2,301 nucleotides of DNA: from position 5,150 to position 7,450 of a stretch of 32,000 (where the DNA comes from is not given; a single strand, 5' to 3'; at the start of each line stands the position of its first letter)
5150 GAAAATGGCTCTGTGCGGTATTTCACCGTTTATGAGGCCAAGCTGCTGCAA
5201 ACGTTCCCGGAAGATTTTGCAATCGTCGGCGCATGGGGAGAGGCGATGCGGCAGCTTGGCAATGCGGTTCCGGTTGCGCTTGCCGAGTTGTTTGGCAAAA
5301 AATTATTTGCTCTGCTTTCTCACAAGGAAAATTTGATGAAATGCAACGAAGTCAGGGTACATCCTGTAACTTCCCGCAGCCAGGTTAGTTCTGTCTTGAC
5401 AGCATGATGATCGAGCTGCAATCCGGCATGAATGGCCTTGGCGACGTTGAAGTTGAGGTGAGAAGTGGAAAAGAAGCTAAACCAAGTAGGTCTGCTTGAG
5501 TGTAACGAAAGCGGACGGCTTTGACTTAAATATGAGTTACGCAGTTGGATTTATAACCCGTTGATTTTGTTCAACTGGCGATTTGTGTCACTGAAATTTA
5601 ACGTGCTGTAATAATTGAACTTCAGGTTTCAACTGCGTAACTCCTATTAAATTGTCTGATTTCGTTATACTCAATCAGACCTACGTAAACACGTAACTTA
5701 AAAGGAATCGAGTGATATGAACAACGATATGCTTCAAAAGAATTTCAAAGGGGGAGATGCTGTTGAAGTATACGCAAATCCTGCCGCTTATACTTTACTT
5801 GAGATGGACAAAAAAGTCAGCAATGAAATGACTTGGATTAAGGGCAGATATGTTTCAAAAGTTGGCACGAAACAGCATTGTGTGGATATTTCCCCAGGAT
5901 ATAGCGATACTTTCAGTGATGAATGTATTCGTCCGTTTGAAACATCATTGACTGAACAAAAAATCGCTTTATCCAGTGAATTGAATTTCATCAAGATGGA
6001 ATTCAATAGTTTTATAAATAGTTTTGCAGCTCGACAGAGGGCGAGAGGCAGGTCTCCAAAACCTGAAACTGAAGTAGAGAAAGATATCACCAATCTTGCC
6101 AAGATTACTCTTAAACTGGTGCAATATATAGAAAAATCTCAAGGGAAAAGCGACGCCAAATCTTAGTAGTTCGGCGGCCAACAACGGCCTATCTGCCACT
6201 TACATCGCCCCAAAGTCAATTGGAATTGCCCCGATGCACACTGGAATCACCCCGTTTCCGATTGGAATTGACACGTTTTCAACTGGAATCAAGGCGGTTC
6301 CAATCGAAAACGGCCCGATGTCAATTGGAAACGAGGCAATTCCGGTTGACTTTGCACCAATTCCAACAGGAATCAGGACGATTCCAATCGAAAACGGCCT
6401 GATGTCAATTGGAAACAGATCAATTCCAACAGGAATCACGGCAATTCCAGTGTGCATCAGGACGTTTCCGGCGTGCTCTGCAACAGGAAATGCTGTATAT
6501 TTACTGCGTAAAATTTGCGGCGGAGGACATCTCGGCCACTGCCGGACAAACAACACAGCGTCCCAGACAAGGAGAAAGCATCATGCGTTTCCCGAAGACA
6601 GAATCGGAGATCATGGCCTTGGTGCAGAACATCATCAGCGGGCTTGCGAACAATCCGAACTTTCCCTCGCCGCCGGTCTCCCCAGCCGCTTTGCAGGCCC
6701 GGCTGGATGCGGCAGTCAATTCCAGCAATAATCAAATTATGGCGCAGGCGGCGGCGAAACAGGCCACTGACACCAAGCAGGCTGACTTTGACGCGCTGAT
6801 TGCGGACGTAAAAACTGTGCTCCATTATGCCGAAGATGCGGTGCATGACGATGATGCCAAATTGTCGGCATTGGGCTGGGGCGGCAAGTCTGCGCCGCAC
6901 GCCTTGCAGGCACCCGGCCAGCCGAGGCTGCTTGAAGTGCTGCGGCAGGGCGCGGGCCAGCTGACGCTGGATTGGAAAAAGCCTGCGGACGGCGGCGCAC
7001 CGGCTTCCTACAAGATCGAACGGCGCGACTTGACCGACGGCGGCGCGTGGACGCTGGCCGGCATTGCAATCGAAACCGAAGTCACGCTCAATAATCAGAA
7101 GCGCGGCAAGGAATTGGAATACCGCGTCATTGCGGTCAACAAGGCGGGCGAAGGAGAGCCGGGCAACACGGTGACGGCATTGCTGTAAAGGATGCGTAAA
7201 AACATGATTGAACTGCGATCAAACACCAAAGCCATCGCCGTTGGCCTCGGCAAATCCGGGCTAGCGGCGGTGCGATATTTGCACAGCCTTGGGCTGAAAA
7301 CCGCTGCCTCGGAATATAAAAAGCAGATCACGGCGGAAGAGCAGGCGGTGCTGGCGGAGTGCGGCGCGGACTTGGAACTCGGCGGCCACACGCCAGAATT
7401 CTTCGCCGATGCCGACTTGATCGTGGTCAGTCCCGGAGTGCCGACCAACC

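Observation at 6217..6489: Strictly phased array of 13 x 21-bp repeats with GGAAT/ATTCC half-sites upstream of the FN3 gene and murD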

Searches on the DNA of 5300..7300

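Call 8: search_rna_families(source=window, start=5300, end=7300, threshold=evalue, max_evalue=1)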
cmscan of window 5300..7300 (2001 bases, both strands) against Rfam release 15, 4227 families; matches with E-value up to 1: 2.
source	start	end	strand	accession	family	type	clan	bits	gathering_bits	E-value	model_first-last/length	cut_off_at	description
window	6281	6346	-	RF04035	mir-7910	Gene; miRNA;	-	25.4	83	0.13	1-61/61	no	mir-7910 microRNA precursor family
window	6263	6345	-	RF04095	MIR9746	Gene; miRNA;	-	24.2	79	0.091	1-110/110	no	MIR9746 microRNA precursor family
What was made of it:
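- On Structured RNA family (Rfam), including Csr/Rsm sponges: Only two sub-threshold microRNA-model hits, at 24-25 bits against gathering scores of 79-83 (call 8).
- Closest known: Csr/Rsm-type sponge RNAs. Different: There is no Rfam match (call 8).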

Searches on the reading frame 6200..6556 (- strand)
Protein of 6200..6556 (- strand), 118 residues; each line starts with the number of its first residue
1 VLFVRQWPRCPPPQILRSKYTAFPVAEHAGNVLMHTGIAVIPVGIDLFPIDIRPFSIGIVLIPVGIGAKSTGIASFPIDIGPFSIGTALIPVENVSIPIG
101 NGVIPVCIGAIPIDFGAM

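Call 7: search_protein_families(library=pfam, proteins=[window:6200-6556:-], max_evalue=0.1)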
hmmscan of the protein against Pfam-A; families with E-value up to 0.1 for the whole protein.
window:6200-6556:- (118 aa): 0 families

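Call 11: find_encoding_contigs(protein=window:6200-6556:-, flank=5000, max_places=6)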
Protein window:6200-6556:- (118 aa): no gene with exactly this product is on record in the collection.

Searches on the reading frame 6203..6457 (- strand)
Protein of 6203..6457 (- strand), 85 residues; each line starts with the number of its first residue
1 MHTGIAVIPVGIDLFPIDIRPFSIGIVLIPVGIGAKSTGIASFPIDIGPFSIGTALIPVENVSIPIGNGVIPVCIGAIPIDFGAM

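Call 13: find_homologous_proteins(query=window:6203-6457:-, max_evalue=0.01)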
Query seq(85 aa) (85 aa): 6 proteins with E <= 0.01 among 9 candidates.
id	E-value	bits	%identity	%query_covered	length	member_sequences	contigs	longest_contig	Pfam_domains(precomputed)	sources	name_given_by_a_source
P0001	2.5e-30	122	84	100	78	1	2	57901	-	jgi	jgi:hypothetical protein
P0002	3.5e-13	67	59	100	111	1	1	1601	-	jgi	jgi:hypothetical protein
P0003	9.4e-11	59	66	69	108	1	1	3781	-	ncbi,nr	ncbi:MAG: hypothetical protein D3914_06295 [Candidatus Electrothrix sp. LOE2]|nr:hypothetical protei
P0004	1.0e-9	56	64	69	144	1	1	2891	-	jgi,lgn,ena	-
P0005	2.4e-9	55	53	86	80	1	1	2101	-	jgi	jgi:hypothetical protein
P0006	1.7e-6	46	60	68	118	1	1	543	-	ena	-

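Call 15: find_encoding_contigs(protein=P0001, flank=10000, max_places=4)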
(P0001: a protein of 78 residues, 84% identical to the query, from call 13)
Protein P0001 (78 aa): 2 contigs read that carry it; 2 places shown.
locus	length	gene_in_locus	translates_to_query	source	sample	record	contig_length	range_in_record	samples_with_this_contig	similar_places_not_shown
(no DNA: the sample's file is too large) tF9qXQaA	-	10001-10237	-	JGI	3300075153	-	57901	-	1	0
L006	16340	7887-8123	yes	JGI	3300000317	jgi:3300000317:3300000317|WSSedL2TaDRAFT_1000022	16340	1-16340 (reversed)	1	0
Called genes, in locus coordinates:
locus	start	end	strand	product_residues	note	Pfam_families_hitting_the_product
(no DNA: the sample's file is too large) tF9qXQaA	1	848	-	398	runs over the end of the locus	PF00091:Tubulin, PF12327:FtsZ_C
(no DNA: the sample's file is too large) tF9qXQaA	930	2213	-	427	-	PF14450:FtsA (weak), PF02491:SHS2_FTSA, PF06723:MreB_Mbl, PF11104:PilM_2 (weak), PF14450:FtsA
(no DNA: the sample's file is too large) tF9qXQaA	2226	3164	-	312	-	PF08478:POTRA_1, PF03799:FtsQ_DivIB_C (weak)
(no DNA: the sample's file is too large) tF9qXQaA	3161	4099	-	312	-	PF01565:FAD_binding_4, PF02873:MurB_C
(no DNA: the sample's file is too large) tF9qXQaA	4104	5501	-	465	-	PF01225:Mur_ligase, PF08245:Mur_ligase_M, PF02875:Mur_ligase_C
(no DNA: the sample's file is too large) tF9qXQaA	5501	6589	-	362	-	PF03033:Glyco_transf_28, PF13579:Glyco_trans_4_4 (faint), PF04101:Glyco_tran_28_C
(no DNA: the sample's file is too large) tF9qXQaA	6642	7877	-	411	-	-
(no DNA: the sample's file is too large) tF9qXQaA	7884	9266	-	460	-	PF21377:MurD_N (weak), PF21799:MurD-like_N, PF08245:Mur_ligase_M, PF02875:Mur_ligase_C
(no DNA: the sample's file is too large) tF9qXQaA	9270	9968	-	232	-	PF00041:fn3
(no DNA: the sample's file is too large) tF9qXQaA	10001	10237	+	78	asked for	-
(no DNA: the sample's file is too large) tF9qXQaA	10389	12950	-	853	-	PF02384:N6_Mtase, PF07669:Eco57I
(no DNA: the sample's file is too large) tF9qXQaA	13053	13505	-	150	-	PF01850:PIN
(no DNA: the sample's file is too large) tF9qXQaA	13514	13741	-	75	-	-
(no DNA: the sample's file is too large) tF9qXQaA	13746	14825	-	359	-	PF00953:Glycos_transf_4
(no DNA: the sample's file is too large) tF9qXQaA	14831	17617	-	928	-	PF08245:Mur_ligase_M, PF02875:Mur_ligase_C, PF01225:Mur_ligase, PF08245:Mur_ligase_M, PF02875:Mur_ligase_C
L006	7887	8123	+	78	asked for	-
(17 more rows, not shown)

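Call 16: find_encoding_contigs(protein=P0003, flank=10000, max_places=4)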
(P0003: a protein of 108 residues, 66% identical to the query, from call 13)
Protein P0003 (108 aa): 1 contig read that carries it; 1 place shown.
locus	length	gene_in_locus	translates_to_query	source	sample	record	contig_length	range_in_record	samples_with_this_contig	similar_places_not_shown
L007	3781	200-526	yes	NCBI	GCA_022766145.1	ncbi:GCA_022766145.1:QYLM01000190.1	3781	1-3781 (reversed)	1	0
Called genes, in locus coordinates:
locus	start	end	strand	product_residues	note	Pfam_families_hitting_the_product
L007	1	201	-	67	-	?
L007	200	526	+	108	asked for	-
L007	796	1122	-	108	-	-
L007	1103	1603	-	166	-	-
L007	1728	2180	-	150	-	PF01850:PIN (weak)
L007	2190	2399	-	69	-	-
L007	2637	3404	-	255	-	PF03692:CxxCxxCC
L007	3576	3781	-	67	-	PF01196:Ribosomal_L17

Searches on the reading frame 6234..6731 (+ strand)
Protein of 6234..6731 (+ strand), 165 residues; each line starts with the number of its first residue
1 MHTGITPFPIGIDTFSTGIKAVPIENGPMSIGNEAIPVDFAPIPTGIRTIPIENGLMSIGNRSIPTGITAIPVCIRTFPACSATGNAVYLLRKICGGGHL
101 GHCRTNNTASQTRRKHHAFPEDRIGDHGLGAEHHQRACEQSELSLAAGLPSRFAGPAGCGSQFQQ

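Call 7: search_protein_families(library=pfam, proteins=[window:6234-6731:+], max_evalue=0.1)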
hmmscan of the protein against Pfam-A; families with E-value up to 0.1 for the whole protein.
window:6234-6731:+ (165 aa): 0 families

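Call 12: find_encoding_contigs(protein=window:6234-6731:+, flank=5000, max_places=6)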
Protein window:6234-6731:+ (165 aa): no gene with exactly this product is on record in the collection.

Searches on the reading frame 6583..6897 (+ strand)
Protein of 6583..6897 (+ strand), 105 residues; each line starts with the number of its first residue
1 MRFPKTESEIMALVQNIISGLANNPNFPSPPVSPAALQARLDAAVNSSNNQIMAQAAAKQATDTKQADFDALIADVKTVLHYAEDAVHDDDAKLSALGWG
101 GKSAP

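Call 87: search_protein_representatives(protein=window:6583-6897:+)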
Query: 105 residues. Proteins with E-value up to 0.001 (for the whole library): 359; up to 1e-10: 87; up to 1e-30: 1. The best 150 are listed.
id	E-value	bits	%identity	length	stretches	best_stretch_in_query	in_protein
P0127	4.5e-31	123.1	57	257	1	2-103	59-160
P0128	3.6e-24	101.0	54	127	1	2-105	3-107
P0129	6.7e-24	100.2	52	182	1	1-105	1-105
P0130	2.9e-22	94.9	51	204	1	3-105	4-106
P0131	3.9e-22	94.5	55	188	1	3-104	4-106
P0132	3.1e-21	91.7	50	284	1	2-104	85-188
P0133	9.4e-21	90.1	50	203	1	2-102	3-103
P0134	1.2e-20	89.8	50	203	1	2-105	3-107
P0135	4.4e-20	88.0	49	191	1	2-101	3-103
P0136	9.3e-19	83.7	49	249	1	3-104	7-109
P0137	4.8e-18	81.4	46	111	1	2-102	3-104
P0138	9.4e-18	80.5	45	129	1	2-104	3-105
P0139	9.8e-18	80.5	43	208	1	2-105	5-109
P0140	1.2e-17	80.2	44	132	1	2-104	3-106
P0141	1.8e-17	79.6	61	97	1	1-77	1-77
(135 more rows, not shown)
